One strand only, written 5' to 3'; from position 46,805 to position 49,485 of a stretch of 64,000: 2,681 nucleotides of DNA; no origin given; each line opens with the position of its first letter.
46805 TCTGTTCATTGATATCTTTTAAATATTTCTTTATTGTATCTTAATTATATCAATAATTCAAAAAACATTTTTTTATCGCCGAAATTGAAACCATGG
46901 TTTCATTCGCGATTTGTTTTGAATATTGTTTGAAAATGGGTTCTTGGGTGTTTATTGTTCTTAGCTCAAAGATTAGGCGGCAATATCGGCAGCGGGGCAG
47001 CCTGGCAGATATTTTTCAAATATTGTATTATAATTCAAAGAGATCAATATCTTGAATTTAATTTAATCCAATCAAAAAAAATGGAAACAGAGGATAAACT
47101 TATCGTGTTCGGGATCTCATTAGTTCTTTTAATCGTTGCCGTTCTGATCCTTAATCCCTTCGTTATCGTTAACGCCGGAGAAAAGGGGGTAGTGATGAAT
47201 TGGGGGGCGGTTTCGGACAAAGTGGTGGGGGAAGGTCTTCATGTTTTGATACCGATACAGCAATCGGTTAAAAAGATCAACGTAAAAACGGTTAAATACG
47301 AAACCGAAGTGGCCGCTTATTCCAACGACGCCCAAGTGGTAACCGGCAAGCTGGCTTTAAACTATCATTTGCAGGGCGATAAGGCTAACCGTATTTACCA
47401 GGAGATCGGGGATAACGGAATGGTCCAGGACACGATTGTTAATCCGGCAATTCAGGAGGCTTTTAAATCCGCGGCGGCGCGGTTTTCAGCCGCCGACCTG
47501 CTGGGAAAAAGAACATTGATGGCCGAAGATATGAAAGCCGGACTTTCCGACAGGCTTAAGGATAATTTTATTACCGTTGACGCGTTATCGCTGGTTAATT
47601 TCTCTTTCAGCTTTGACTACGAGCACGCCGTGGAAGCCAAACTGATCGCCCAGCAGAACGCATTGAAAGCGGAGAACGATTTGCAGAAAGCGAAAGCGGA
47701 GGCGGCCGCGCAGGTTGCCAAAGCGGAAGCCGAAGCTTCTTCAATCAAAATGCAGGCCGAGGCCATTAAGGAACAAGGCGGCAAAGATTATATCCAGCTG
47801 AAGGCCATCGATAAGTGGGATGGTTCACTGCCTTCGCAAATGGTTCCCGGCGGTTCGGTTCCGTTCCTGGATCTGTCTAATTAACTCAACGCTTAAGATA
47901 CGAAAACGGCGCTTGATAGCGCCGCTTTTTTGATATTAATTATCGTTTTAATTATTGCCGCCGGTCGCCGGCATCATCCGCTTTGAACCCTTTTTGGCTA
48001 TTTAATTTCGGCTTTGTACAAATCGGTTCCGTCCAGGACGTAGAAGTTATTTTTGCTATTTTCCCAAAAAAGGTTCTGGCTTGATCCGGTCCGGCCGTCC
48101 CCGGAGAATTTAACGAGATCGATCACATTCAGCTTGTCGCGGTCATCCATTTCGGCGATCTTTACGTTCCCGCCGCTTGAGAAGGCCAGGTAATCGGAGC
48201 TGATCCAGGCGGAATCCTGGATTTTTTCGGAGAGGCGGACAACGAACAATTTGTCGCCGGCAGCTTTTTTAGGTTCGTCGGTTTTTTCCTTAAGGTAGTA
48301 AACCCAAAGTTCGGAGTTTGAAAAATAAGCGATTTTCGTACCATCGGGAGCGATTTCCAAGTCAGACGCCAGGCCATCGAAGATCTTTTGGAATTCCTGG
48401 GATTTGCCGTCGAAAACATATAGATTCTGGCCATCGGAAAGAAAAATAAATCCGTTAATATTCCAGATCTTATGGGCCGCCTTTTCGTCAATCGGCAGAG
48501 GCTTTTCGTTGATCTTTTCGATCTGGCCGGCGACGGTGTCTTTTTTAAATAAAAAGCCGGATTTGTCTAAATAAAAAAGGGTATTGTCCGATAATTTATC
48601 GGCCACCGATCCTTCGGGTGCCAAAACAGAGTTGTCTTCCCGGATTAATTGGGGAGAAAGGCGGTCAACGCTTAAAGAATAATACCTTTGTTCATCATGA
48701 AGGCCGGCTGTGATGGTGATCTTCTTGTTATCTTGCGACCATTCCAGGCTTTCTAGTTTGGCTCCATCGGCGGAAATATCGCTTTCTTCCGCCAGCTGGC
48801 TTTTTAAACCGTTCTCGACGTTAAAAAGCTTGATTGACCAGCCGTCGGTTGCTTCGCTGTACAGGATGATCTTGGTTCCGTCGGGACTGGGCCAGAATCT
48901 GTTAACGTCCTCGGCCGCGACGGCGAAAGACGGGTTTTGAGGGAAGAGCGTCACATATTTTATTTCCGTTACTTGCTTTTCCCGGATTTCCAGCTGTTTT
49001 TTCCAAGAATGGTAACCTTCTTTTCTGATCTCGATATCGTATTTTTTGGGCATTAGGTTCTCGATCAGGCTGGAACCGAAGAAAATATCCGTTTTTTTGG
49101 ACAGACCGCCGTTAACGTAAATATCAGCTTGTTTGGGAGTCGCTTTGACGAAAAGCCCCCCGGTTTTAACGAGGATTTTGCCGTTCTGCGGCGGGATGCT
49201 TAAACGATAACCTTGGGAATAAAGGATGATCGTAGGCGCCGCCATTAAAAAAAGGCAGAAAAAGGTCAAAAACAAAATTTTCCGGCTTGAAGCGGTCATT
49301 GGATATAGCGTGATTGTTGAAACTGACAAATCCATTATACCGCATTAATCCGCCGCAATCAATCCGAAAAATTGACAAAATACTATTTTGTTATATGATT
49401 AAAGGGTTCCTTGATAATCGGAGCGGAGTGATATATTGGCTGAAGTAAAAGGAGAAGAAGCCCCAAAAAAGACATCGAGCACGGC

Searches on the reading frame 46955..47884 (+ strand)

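Call 85: search_protein_families(library=pfam, proteins=[window:46955-47884:+], max_evalue=0.01)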
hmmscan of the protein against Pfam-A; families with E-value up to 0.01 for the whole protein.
window:46955-47884:+ (309 aa): 2 families
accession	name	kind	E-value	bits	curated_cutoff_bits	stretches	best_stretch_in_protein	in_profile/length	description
PF01145.31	Band_7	-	1.6e-29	103.6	23.6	1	71-254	2-171/176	SPFH domain / Band 7 family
PF16689.10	APC_N_CC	-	0.008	16.8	27.4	0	229-265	5-42/52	Coiled-coil N-terminus of APC, dimerisation domain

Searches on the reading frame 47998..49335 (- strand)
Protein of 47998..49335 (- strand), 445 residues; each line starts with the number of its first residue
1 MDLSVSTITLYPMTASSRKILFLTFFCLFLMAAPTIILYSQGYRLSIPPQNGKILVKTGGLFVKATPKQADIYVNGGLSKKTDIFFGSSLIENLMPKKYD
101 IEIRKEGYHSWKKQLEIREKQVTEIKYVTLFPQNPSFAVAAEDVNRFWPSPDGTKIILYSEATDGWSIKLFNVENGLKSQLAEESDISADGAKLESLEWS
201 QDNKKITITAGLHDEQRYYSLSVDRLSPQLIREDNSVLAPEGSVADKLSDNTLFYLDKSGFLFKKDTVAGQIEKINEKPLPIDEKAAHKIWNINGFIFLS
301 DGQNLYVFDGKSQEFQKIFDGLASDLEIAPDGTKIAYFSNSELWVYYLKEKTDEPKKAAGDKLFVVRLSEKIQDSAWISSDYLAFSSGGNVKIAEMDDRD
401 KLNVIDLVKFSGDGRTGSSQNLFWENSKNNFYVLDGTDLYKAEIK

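Call 85: search_protein_families(library=pfam, proteins=[window:47998-49335:-], max_evalue=0.01)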
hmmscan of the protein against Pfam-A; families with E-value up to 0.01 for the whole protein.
window:47998-49335:- (445 aa): 3 families
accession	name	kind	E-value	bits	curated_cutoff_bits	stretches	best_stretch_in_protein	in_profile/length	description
PF08308.17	PEGA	-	3.8e-06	27.2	20.8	1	59-127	2-65/71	PEGA domain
PF00930.27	DPPIV_N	-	0.00062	19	22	1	303-351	23-73/354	Dipeptidyl peptidase IV (DPP IV) N-terminal region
PF07676.18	PD40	-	0.0037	17.6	20.9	0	329-340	17-28/38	WD40-like Beta Propeller Repeat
